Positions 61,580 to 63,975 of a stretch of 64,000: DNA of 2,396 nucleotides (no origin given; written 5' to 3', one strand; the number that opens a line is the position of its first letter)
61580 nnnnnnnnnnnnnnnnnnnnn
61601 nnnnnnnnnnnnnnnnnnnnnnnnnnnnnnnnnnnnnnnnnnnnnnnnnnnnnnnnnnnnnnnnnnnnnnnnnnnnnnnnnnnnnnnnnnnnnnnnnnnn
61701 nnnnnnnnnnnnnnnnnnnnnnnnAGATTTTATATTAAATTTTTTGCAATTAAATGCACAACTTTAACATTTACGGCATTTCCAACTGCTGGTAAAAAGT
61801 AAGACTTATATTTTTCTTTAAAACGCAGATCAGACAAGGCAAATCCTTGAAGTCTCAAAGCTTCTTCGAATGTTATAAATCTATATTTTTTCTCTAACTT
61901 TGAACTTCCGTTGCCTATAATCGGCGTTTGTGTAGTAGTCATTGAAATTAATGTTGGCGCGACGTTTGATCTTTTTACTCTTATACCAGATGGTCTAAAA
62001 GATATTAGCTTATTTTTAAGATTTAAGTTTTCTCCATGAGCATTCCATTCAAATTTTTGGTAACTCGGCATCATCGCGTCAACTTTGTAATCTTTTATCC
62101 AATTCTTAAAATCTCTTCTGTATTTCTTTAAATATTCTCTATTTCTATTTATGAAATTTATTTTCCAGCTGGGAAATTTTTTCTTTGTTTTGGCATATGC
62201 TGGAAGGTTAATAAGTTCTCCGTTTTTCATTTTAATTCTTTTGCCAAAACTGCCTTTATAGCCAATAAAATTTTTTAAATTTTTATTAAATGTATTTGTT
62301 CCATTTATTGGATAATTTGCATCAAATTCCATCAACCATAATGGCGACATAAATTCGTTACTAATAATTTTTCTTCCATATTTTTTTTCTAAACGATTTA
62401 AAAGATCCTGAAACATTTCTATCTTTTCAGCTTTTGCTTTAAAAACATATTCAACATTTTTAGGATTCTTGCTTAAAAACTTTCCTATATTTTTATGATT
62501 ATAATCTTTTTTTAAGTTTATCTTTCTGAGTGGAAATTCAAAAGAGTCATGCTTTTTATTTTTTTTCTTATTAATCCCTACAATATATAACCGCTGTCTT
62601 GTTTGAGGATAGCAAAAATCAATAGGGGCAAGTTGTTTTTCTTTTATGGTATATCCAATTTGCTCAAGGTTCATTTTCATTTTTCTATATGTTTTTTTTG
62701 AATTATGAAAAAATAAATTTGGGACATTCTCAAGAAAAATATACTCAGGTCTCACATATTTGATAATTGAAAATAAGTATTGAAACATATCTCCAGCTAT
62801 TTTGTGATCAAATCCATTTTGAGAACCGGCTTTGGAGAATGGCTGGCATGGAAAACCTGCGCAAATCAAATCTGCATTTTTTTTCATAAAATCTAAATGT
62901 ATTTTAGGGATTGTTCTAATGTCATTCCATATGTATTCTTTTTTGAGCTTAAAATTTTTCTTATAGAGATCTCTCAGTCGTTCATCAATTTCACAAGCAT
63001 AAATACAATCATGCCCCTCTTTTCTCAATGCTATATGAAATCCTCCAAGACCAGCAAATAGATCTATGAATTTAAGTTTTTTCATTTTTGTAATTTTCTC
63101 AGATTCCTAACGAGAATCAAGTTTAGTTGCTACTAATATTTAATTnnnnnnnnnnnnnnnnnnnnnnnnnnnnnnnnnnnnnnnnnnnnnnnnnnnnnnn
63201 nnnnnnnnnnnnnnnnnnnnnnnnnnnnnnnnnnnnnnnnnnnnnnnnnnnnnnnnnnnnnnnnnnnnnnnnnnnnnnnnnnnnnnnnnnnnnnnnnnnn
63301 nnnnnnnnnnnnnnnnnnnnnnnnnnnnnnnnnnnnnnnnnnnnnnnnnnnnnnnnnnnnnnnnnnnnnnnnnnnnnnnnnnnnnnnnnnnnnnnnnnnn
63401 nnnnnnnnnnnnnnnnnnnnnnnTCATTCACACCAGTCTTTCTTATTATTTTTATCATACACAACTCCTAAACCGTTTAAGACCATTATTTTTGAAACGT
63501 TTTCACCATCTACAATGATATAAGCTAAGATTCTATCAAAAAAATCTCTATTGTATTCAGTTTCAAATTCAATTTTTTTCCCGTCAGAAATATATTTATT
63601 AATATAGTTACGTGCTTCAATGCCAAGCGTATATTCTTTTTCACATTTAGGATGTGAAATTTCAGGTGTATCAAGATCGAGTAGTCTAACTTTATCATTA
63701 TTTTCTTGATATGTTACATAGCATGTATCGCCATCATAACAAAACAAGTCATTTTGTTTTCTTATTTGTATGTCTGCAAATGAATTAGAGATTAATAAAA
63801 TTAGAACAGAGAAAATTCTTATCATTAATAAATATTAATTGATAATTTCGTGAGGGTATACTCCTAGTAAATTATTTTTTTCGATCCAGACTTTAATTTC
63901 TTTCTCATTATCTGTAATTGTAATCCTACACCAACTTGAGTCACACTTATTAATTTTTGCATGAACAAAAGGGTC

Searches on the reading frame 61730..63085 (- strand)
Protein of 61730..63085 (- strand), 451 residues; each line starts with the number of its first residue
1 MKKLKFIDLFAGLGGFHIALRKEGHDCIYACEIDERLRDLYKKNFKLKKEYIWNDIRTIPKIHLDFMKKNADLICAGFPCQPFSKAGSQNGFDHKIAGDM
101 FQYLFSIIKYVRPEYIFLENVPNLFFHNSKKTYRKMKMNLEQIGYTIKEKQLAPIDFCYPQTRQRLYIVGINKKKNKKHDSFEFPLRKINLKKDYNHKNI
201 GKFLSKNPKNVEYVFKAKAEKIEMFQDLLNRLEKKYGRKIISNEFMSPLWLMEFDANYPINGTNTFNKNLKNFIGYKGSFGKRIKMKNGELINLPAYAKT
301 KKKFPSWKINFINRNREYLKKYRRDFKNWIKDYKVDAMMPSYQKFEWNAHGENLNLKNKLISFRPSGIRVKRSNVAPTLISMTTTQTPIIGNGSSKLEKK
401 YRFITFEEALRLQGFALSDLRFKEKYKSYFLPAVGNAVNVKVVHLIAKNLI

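Call 3: search_protein_families(library=pfam, proteins=[window:61730-63085:-], max_evalue=10)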
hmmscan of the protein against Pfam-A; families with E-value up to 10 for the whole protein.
window:61730-63085:- (451 aa): 4 families
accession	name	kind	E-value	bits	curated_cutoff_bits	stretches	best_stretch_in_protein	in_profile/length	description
PF00145.23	DNA_methylase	-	3.5e-59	201.3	22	1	4-450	1-322/324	C-5 cytosine-specific DNA methylase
PF02475.24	TRM5-TYW2_MTfase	-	0.0036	17.7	28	1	7-49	41-84/164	TRM5/TYW2 methyltransferase domain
PF11215.13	DUF3010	-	0.039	14.7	25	1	313-338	40-65/137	Protein of unknown function (DUF3010)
PF13645.11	YkuD_2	-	0.13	12.1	27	1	132-175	9-53/169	L,D-transpeptidase catalytic domain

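Call 4: search_protein_families(library=ncbifam, proteins=[window:61730-63085:-], max_evalue=1)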
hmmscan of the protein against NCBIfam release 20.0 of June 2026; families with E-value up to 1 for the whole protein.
window:61730-63085:- (451 aa): 3 families
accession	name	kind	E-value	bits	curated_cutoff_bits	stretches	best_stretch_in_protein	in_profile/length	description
TIGR00675.1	dcm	superfamily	4.3e-58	197.5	100.65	1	6-450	1-329/329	DNA (cytosine-5-)-methyltransferase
NF007772.0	PRK10458.1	subfamily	2.5e-20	72.5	710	1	3-205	88-317/472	DNA cytosine methylase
NF052405.1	NOV5WD8W_fam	equivalog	0.033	14.1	170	1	275-327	78-129/137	NOV5WD8W family nitrogen cycling protein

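Call 10: search_protein_families(library=padloc, proteins=[window:61730-63085:-], max_evalue=0.01)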
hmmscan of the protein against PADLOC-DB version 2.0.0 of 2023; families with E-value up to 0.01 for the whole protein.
window:61730-63085:- (451 aa): 59 families (the best 25 are shown)
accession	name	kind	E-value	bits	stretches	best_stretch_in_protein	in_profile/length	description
PDLC03272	MTase_II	-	1.1e-69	233.6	2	1-244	72-302/407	Type II methyltransferase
PDLC00034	DruM2|DruM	-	1.3e-57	193.3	1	4-446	8-420/457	DNA cytosine methylase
PDLC03378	MTase_II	-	5.9e-48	161.9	2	3-225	2-220/344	Type II methyltransferase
PDLC03234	MTase_II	-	4e-43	146.1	1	2-190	3-188/375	Type II methyltransferase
PDLC02653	DrmMII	-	3.4e-39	132.7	1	2-185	3-182/333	DrmMII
PDLC03361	MTase_II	-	1.4e-38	130.9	1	3-207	86-315/455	Type II methyltransferase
PDLC03220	MTase_II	-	4e-38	129.3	2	3-148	11-155/525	Type II methyltransferase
PDLC03217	MTase_II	-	9.2e-37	124.8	1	1-174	382-547/703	Type II methyltransferase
PDLC00026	DruM2|DruM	-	1.4e-36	124.7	1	2-188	3-181/336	DNA cytosine methylase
PDLC03286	MTase_II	-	6.2e-36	121.9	1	4-173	1-170/185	Type II methyltransferase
PDLC03716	oMTase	-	6e-32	109.1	1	2-218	37-248/349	orphan methyltransferase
PDLC03326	MTase_II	-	7.5e-30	102.4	1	2-177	3-181/412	Type II methyltransferase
PDLC03269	MTase_II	-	6.1e-29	99.3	2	1-185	1-177/437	Type II methyltransferase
PDLC00033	DruM2|DruM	-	7.3e-29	99.2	1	3-191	21-212/368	DNA cytosine methylase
PDLC00027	DruM2|DruM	-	8.7e-29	99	1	3-197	11-193/361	DNA cytosine methylase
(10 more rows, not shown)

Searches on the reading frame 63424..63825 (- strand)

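Call 10: search_protein_families(library=padloc, proteins=[window:63424-63825:-], max_evalue=0.01)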
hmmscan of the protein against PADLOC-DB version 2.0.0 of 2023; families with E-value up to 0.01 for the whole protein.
window:63424-63825:- (133 aa): 1 family
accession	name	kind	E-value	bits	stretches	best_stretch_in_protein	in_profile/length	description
PDLC01096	C3a212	-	1.9e-13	48.3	1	30-124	54-150/279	SNc+LTD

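Call 39: search_protein_families(library=pfam, proteins=[window:63424-63825:-], max_evalue=0.001)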
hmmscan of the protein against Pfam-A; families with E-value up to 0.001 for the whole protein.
window:63424-63825:- (133 aa): 1 family
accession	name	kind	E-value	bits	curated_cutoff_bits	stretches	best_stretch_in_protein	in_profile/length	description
PF00565.23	SNase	-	1.2e-11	45.4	21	1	45-128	1-82/107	Staphylococcal nuclease homologue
